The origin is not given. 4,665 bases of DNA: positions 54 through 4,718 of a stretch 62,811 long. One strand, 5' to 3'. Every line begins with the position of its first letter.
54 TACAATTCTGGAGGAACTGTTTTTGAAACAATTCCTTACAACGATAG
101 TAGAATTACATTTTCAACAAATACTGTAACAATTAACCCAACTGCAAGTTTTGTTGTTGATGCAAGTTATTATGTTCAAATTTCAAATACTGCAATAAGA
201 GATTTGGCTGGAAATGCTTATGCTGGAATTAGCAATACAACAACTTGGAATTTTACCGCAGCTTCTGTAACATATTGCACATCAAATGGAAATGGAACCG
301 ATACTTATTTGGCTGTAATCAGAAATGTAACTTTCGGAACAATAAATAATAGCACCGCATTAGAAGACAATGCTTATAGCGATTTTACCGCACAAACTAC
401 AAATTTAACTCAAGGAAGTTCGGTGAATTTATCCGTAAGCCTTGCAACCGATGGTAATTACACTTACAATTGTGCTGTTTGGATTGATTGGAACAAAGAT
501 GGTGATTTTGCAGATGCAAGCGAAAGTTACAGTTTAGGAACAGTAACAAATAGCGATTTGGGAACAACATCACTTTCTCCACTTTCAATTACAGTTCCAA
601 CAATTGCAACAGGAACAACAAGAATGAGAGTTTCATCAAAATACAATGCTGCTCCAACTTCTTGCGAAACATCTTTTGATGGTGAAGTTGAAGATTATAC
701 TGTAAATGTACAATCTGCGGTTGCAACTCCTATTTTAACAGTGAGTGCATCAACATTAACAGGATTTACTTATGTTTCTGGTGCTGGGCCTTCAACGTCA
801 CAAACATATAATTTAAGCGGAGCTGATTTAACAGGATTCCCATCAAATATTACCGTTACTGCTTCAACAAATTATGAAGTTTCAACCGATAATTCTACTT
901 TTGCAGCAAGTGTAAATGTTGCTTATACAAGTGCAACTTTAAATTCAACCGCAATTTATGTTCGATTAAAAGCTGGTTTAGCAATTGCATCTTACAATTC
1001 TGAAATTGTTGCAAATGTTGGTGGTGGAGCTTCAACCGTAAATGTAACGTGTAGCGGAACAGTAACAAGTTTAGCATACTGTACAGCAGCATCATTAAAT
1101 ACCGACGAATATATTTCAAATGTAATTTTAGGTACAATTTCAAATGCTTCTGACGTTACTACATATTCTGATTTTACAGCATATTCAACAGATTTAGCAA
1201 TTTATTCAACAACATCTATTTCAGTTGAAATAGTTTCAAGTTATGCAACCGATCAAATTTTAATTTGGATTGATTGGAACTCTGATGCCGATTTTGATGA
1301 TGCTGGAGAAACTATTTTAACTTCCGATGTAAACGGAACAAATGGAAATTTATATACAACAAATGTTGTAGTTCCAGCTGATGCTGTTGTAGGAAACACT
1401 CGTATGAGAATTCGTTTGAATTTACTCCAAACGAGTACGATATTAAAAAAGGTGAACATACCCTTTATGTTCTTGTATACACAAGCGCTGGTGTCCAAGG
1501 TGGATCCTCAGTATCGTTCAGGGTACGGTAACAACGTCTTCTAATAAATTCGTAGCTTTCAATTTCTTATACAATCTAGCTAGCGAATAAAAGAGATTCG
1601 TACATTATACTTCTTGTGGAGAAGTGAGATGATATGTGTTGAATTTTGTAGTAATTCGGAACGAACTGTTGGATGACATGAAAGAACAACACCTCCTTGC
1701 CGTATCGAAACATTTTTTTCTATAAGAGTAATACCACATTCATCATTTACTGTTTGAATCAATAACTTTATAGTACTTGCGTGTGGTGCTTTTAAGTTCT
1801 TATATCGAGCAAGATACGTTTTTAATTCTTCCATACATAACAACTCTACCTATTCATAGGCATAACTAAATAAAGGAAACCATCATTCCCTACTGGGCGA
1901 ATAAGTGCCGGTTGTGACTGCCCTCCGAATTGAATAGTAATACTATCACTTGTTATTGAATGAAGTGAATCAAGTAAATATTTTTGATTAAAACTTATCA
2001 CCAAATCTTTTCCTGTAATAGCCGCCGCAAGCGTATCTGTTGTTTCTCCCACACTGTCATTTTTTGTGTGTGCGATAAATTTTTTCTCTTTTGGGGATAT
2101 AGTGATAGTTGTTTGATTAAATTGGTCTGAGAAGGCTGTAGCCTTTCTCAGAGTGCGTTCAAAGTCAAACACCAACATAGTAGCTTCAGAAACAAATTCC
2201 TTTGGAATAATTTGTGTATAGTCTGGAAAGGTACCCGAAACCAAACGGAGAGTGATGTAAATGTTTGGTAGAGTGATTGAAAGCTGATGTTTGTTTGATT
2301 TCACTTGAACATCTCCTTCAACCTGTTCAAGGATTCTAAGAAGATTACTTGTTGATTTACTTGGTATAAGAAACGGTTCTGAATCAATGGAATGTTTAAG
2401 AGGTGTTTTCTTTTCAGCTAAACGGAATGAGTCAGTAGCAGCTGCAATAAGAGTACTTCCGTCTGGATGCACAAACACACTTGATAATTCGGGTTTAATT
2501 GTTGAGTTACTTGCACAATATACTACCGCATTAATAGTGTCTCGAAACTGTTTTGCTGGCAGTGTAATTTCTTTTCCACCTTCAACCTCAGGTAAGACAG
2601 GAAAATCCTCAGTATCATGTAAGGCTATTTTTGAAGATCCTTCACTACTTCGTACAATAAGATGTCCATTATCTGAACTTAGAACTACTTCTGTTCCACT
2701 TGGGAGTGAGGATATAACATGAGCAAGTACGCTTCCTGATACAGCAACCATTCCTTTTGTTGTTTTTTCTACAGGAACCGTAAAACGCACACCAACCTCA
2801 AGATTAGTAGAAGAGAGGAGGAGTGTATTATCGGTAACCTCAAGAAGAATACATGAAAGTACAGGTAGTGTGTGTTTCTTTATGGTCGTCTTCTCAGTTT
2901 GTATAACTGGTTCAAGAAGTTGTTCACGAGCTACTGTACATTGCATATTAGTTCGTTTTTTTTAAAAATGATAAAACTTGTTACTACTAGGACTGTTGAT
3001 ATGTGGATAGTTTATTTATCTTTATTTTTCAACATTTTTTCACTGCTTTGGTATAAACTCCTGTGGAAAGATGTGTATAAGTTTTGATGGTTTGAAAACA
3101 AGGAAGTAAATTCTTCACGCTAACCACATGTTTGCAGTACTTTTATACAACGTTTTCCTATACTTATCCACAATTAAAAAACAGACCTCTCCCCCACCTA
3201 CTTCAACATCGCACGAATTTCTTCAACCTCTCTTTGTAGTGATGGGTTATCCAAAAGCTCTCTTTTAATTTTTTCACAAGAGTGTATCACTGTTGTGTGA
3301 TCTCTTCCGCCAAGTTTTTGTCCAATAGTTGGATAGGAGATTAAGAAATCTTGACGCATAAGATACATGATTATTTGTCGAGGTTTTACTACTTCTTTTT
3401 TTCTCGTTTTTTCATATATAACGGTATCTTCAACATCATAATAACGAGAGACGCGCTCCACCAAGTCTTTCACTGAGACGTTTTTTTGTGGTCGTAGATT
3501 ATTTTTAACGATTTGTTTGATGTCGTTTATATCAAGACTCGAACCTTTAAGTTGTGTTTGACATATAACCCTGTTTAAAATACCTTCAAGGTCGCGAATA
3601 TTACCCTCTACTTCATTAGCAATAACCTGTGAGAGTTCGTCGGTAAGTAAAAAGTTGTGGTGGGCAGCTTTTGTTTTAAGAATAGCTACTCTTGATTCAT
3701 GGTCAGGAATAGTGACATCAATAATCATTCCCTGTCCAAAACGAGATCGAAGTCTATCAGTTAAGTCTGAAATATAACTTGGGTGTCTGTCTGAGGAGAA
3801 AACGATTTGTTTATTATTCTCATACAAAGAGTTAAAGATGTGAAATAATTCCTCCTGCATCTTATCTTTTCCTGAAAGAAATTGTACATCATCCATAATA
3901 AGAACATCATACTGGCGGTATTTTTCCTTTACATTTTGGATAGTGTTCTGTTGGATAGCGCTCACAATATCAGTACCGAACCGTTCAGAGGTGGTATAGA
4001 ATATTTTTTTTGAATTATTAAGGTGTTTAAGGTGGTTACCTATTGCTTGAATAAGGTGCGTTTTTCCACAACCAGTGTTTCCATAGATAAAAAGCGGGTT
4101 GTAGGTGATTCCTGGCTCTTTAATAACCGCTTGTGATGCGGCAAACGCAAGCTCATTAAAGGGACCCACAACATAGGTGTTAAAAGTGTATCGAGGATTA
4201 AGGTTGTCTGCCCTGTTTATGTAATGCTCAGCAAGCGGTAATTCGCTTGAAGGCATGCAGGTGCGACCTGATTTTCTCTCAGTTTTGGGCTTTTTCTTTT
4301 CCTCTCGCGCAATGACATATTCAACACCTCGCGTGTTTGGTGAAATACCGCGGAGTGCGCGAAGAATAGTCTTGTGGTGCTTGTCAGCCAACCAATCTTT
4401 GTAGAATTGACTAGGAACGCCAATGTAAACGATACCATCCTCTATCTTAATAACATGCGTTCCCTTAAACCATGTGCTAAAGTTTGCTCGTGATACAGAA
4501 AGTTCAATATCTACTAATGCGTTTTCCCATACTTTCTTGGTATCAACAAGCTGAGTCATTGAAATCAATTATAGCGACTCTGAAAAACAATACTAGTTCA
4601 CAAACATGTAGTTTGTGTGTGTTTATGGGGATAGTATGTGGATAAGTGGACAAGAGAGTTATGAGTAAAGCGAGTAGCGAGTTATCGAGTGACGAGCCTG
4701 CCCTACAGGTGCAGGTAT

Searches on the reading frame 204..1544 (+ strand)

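Call 9: search_protein_families(library=pfam, max_evalue=0.01, proteins=[window:204-1544:+])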
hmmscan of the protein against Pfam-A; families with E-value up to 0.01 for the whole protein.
window:204-1544:+ (446 aa): 1 family
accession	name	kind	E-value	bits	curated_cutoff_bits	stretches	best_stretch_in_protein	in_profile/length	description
PF20009.4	GEVED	-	1.6e-30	106.2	24.4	2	90-168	2-78/78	GEVED domain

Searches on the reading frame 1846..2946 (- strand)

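Call 9: search_protein_families(library=pfam, max_evalue=0.01, proteins=[window:1846-2946:-])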
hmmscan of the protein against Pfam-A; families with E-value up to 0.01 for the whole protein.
window:1846-2946:- (366 aa): 3 families
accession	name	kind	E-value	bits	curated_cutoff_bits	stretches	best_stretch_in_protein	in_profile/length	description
PF00712.24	DNA_pol3_beta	-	4.5e-24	85.4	24.4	1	1-119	1-120/120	DNA polymerase III beta subunit, N-terminal domain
PF02767.21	DNA_pol3_beta_2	-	1.7e-22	80.3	27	1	128-242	1-116/116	DNA polymerase III beta subunit, central domain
PF02768.20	DNA_pol3_beta_3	-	4e-20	72.3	27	1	245-364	2-120/121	DNA polymerase III beta subunit, C-terminal domain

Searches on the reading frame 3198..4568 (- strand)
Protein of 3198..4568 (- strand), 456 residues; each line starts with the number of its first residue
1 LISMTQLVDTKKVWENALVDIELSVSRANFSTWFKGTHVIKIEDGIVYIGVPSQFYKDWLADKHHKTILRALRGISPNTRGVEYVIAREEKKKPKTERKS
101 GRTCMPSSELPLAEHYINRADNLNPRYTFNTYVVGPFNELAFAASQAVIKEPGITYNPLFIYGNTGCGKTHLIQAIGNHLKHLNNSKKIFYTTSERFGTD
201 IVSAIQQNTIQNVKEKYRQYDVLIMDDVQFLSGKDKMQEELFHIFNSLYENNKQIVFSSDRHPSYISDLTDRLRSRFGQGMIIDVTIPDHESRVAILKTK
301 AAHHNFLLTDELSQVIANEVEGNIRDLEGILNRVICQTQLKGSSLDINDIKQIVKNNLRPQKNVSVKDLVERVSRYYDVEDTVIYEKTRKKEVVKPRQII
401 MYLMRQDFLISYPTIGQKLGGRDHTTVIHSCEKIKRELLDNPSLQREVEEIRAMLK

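Call 9: search_protein_families(library=pfam, max_evalue=0.01, proteins=[window:3198-4568:-])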
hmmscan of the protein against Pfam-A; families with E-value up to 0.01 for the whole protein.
window:3198-4568:- (456 aa): 18 families
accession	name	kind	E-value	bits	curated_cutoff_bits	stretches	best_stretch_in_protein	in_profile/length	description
PF00308.24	Bac_DnaA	-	3e-65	219.8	23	1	123-284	1-162/162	Bacterial DnaA ATPAse domain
PF08299.17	Bac_DnaA_C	-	4.9e-24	84.6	31.5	1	367-434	2-69/69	Bacterial dnaA protein helix-turn-helix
PF11638.13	DnaA_N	-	5.6e-13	48.8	24.6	1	12-72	2-63/65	DnaA N-terminal domain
PF01695.23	IstB_IS21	-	2.8e-10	40.6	24.1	1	159-258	95-192/238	IstB-like ATP binding protein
PF01637.24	ATPase_2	-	6.2e-09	36.4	33.2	1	155-196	19-59/225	ATPase domain predominantly from Archaea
PF13401.12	AAA_22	-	2.1e-07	31.8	27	1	158-255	7-116/130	AAA domain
PF00004.35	AAA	-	9.7e-07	29.7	21.2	1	160-277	2-127/131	ATPase family associated with various cellular activities (AAA)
PF13173.12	AAA_14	-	8.9e-06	26.2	27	1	157-276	3-114/129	AAA domain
PF01443.25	Viral_helicase1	-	1.9e-05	25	21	1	161-278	3-120/228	Viral superfamily 1 RNA helicase core domain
PF24883.2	NPHP3_N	-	0.00014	22.5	24.8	1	159-248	25-116/164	Nephrocystin 3, N-terminal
PF00910.28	RNA_helicase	-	0.00015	22.6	21.5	1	160-245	2-75/105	RNA helicase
PF07693.20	KAP_NTPase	-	0.001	18.8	20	1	157-197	21-61/293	KAP family P-loop domain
PF00270.35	DEAD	-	0.0019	18.4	26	0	179-259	88-157/167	DEAD/DEAH box helicase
PF13245.12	AAA_19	-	0.002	18.7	25.1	1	154-195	9-50/134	AAA domain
PF13191.12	AAA_16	-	0.005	17.8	32.6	1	157-234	25-111/167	AAA ATPase domain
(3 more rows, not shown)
